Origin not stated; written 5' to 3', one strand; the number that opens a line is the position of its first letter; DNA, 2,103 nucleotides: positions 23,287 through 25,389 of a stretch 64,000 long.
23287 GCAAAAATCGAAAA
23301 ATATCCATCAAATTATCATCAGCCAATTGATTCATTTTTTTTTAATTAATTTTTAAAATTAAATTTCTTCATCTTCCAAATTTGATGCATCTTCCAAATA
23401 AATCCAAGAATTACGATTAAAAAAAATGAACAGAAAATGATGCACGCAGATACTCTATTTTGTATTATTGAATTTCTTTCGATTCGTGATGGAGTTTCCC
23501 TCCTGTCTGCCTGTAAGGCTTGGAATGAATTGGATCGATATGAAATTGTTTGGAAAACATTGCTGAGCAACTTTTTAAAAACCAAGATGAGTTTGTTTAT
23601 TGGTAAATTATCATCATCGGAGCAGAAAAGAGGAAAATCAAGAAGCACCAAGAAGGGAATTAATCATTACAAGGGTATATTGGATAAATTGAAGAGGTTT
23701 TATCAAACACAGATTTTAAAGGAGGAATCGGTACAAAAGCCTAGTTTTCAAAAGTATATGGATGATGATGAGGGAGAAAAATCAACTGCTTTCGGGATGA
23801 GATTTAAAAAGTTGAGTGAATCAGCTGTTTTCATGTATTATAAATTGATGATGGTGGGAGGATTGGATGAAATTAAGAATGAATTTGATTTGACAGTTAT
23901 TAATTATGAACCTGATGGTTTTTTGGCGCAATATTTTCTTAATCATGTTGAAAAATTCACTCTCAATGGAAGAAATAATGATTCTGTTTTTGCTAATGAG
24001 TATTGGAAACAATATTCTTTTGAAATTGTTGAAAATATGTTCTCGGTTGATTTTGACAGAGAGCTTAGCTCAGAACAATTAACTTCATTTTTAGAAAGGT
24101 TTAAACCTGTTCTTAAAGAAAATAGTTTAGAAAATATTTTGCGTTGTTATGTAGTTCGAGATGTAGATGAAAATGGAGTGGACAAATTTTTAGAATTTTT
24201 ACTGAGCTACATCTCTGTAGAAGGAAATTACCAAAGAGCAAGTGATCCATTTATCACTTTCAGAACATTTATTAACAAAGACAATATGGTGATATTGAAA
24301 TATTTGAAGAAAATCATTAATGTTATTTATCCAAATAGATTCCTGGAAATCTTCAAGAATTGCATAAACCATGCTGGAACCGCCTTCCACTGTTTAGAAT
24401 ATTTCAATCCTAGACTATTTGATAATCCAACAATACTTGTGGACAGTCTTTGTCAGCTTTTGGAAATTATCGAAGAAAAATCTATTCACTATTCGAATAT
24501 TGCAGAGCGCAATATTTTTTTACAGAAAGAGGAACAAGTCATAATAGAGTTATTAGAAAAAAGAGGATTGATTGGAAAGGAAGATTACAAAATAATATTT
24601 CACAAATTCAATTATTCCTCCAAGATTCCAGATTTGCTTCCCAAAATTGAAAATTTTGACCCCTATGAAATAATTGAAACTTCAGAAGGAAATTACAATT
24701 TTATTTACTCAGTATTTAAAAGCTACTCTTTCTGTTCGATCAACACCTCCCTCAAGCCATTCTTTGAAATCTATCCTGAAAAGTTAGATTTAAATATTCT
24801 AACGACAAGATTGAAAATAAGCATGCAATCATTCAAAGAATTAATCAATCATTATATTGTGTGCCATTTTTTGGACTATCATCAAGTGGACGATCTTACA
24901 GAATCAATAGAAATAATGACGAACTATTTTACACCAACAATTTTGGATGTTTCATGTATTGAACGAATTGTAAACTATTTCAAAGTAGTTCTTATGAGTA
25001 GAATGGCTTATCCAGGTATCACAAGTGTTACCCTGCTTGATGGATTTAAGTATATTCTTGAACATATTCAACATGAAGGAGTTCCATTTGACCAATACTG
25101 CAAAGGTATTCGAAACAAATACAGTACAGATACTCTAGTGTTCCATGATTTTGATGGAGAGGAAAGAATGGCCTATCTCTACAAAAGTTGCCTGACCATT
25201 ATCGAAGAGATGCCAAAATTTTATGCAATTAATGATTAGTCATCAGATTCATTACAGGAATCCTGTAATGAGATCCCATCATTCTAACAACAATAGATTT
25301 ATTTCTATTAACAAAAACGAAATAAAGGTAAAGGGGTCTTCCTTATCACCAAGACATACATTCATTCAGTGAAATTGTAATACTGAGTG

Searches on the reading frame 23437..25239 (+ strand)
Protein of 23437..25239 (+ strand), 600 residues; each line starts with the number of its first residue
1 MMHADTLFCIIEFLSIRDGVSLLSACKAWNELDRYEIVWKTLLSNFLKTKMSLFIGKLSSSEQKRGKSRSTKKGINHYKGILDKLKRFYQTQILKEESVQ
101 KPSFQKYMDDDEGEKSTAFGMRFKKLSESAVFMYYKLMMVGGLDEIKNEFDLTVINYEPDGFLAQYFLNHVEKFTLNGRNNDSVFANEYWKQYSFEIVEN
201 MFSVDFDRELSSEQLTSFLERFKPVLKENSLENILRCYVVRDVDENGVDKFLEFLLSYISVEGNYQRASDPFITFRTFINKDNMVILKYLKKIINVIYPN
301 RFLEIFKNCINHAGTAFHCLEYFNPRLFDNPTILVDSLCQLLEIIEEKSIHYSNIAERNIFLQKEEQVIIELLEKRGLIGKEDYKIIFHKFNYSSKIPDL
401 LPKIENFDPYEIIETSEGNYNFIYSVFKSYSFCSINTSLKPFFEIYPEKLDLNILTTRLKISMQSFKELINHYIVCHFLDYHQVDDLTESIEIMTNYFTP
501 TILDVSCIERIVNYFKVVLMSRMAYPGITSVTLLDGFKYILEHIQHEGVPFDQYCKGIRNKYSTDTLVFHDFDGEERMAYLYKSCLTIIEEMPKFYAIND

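Call 8: search_protein_families(library=pfam, proteins=[window:23437-25239:+], max_evalue=0.1)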
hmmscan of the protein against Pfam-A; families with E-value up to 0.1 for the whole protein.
window:23437-25239:+ (600 aa): 1 family
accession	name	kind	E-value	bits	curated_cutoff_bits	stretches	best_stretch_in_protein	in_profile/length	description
PF12937.12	F-box-like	-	0.014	15.6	24.3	1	6-42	8-44/47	F-box-like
